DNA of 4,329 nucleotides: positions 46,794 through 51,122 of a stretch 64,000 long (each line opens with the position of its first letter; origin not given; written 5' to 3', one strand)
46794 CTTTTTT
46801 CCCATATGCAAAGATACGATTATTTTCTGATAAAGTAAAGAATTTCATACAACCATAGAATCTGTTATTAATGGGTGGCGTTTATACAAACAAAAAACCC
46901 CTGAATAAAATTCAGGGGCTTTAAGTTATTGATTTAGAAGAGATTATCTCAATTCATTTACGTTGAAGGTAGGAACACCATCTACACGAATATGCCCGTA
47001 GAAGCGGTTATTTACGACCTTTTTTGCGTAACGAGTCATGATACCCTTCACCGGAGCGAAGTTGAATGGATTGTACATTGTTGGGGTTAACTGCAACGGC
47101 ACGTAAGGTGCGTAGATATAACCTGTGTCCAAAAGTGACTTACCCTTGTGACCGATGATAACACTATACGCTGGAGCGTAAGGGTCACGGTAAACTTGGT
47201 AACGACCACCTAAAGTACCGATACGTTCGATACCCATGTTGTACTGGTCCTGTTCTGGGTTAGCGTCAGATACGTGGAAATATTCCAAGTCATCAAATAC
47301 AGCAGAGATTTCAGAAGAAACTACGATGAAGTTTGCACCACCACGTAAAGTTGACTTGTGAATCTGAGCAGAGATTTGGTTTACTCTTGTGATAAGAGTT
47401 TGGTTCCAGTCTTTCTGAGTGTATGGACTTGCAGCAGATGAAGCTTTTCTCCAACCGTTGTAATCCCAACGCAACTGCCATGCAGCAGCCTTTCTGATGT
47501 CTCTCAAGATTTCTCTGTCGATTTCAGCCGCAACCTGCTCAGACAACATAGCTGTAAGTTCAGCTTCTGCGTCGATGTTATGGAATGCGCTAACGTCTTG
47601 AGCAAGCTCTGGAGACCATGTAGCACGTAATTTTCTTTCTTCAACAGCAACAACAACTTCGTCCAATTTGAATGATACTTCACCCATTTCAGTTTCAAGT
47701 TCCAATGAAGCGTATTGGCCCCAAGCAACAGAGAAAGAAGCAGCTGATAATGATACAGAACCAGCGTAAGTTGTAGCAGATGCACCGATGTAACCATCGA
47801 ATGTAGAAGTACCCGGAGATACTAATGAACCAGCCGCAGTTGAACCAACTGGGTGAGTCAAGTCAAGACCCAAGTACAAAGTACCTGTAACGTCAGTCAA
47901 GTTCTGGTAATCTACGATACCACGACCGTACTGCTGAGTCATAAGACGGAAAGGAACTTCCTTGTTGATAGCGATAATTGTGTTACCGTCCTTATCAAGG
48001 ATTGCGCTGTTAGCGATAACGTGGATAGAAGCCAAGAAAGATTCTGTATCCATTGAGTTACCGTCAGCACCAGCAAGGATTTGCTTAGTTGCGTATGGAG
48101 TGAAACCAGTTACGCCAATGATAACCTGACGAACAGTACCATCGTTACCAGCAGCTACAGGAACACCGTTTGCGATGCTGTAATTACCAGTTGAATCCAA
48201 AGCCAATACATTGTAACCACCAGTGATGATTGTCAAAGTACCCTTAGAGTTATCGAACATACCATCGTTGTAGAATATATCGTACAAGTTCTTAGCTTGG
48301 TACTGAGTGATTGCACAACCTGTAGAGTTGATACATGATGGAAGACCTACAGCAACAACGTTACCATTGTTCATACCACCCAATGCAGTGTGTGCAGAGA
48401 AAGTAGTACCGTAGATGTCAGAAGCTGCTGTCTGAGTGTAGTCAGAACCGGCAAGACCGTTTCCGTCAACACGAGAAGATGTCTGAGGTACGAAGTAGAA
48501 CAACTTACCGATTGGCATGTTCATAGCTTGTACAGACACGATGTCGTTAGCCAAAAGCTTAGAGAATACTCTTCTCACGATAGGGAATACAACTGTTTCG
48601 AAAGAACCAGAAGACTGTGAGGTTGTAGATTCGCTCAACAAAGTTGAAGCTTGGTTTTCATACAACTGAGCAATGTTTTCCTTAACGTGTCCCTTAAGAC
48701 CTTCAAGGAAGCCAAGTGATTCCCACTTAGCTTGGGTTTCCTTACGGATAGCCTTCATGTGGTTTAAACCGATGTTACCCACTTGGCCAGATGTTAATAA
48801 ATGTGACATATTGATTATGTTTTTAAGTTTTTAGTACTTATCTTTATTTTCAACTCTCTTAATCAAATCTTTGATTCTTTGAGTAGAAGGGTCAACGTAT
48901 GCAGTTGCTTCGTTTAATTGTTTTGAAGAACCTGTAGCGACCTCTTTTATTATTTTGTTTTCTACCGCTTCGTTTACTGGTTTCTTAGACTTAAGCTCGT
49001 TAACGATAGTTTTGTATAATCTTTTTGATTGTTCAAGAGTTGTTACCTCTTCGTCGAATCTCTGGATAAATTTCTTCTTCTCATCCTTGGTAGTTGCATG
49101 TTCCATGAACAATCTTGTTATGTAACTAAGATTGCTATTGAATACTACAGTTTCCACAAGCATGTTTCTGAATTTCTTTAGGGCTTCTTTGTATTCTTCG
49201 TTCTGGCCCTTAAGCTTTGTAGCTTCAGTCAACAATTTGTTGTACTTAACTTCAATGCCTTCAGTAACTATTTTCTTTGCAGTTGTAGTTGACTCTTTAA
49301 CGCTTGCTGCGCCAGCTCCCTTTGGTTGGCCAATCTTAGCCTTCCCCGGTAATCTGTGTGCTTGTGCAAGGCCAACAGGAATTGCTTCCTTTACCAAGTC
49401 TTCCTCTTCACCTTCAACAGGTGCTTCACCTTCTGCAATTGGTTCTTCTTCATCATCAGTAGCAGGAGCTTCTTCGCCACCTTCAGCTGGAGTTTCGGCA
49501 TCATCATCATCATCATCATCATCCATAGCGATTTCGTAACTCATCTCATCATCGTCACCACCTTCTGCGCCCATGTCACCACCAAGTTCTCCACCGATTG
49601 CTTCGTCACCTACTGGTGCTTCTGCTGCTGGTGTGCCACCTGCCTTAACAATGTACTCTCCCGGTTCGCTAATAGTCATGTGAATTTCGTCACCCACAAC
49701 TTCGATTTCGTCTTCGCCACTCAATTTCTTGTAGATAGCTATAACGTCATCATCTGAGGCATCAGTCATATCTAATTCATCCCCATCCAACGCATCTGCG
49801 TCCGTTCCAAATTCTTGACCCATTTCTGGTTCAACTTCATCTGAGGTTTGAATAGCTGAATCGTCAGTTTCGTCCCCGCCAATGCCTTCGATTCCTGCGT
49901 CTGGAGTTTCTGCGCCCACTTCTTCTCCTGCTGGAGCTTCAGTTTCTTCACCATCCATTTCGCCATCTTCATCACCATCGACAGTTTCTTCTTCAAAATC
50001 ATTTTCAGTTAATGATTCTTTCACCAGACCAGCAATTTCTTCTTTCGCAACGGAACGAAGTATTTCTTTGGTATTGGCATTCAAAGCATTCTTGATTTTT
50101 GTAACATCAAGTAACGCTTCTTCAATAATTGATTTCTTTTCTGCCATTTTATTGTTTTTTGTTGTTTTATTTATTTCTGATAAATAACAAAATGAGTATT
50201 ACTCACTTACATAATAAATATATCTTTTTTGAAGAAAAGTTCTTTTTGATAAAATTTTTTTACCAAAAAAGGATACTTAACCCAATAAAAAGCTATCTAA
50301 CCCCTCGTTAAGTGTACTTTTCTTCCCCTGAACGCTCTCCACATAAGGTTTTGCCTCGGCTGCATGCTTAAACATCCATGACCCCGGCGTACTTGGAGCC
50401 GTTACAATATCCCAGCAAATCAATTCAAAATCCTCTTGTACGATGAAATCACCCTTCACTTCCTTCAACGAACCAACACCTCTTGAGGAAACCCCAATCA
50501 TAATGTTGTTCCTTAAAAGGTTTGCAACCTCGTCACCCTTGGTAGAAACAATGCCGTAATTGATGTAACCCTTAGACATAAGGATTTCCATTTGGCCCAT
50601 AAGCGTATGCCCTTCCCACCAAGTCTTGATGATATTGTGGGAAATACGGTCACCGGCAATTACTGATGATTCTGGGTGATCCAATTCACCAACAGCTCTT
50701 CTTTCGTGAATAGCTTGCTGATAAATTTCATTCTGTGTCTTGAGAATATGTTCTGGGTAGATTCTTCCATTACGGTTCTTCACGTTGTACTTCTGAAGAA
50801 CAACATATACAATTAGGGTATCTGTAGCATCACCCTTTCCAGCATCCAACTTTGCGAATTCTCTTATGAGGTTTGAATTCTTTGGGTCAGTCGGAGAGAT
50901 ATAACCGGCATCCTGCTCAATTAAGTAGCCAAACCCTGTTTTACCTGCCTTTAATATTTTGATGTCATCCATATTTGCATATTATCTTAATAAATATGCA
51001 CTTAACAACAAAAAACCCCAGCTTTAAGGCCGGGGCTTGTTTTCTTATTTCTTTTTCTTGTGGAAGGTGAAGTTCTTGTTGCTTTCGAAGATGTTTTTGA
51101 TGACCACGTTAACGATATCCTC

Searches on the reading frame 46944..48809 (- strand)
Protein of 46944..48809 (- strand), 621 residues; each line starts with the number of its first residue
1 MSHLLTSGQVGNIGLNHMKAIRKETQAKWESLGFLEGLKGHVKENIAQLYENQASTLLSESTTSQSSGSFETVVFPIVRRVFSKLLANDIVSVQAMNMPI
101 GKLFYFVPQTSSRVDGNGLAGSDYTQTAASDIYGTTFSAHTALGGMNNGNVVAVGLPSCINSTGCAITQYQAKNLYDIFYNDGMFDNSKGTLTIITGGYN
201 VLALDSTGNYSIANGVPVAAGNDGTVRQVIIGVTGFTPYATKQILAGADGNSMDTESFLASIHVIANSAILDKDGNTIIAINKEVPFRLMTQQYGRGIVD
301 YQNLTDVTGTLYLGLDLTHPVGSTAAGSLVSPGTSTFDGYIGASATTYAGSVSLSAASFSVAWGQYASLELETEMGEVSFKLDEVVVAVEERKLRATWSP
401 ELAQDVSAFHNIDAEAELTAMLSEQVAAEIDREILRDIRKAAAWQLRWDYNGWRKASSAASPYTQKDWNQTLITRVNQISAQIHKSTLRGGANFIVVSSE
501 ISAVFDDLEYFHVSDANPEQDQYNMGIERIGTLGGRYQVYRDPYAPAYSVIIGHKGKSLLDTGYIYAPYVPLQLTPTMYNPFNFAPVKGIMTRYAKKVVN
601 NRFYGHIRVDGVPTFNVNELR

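Call 8: search_protein_families(library=pfam, proteins=[window:46944-48809:-], max_evalue=0.01)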
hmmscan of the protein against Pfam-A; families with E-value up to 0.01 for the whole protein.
window:46944-48809:- (621 aa): 1 family
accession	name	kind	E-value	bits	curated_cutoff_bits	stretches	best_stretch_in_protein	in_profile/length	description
PF07068.17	Gp23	-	2.7e-72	244.7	24.4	2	365-609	121-359/376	Major capsid protein Gp23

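Call 9: search_protein_families(library=phrogs, proteins=[window:46944-48809:-], max_evalue=0.01)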
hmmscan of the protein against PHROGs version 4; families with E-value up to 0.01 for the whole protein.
window:46944-48809:- (621 aa): 3 families
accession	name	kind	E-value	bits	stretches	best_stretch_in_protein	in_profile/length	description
phrog_138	-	head and packaging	4.1e-69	234.7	2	357-598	164-407/444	major head protein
phrog_20655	-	head and packaging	3.5e-11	43.3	1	351-516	260-428/534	major head protein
phrog_1014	-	unknown function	3e-10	40.3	1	385-546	329-485/567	-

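Call 19: search_dna_similar(query=window:46944-48809:-, collection=phages, mode=protein, max_rows=15, max_evalue=0.00001)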
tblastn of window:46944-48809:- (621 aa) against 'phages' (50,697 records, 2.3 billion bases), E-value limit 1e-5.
Records with a match: 2588; places in all: 2609; records where one place covers at least 80% of the query: 0.
Best place of each record, by identity: <60% 2588.
By first word of the organism name: Escherichia 671; Synechococcus 388; Klebsiella 331; Salmonella 203; Vibrio 134; Shigella 89; Aeromonas 86; Acinetobacter 71; Cyanophage 61; Enterobacter 58; and 61 more.
By host as written in the record: - 460; Escherichia coli 282; Klebsiella pneumoniae 115; Synechococcus 107; Escherichia coli O157:H7 39; Synechococcus sp. 38; Salmonella enterica 29; Synechococcus sp. WH7803 28; and 574 more.
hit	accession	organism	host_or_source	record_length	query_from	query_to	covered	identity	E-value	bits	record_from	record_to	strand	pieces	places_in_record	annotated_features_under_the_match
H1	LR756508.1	uncultured phage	metagenomic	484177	23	610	56%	40.9%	5e-58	273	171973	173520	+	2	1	record has no annotation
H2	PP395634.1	Microcystis phage Mel-JY01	Microcystis elabens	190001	16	612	51%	41.8%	9e-59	279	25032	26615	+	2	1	capsid protein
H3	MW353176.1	Flavobacterium phage vB_FspM_immuto_3-5A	Flavobacterium sp. LMO8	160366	14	614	57%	36.7%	5e-56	272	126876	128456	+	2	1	major capsid protein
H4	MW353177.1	Flavobacterium phage vB_FspM_immuto_13-6C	Flavobacterium sp. LMO8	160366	14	614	57%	36.7%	5e-56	272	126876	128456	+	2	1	major capsid protein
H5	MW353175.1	Flavobacterium phage vB_FspM_immuto_2-6A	Flavobacterium sp. LMO8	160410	14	614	57%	36.7%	5e-56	272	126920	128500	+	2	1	major capsid protein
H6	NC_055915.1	Flavobacterium phage vB_FspM_immuto_2-6A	Flavobacterium sp. LMO8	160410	14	614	57%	36.7%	5e-56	272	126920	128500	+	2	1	major capsid protein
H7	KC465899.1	Pelagibacter phage HTVC008M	Candidatus Pelagibacter ubique HTCC1062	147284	238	603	59%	28.8%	3e-25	117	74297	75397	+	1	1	major capsid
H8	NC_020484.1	Pelagibacter phage HTVC008M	Candidatus Pelagibacter ubique HTCC1062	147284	238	603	59%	28.8%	3e-25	117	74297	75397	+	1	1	major head protein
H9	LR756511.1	uncultured phage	metagenomic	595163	368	609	39%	37.3%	1e-45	180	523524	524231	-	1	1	record has no annotation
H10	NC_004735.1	Rhodothermus phage RM378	Rhodothermus marinus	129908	374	609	38%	35.1%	3e-34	145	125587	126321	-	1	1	similar to major head protein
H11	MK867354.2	Synechococcus phage S-SCSM1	Synechococcus sp. WH 7803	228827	368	621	41%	32.4%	5e-26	120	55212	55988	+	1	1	major capsid protein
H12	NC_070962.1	Synechococcus phage S-SCSM1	Synechococcus sp. WH 7803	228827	368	621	41%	32.4%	5e-26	120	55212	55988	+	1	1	major head protein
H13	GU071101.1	Prochlorococcus phage P-HM1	Prochlorococcus sp. MED4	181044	342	594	41%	32.4%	6e-24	113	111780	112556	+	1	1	gp23: precursor of major head subunit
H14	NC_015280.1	Prochlorococcus phage P-HM1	Prochlorococcus sp. MED4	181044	342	594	41%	32.4%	6e-24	113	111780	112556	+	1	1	gp23: major head protein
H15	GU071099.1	Prochlorococcus phage P-RSM4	Prochlorococcus sp. MIT9303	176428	377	619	39%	33.6%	4e-23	111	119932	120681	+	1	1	gp23: precursor of major head subunit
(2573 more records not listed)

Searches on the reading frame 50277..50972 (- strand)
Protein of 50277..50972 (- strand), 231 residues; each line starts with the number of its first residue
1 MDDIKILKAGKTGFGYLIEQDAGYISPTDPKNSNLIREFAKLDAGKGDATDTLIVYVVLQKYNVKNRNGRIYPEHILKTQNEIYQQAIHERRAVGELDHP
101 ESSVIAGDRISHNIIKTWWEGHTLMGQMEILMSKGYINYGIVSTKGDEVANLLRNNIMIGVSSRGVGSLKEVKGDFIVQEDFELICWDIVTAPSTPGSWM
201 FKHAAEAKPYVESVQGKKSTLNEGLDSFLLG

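Call 9: search_protein_families(library=phrogs, proteins=[window:50277-50972:-], max_evalue=0.01)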
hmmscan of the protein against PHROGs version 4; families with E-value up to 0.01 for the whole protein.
window:50277-50972:- (231 aa): 2 families
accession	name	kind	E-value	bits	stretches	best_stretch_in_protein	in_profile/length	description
phrog_207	-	head and packaging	4.6e-37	129.2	1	46-225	33-205/519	head maturation protease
phrog_3014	-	head and packaging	1.6e-08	35.1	1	55-195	29-185/266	head maturation protease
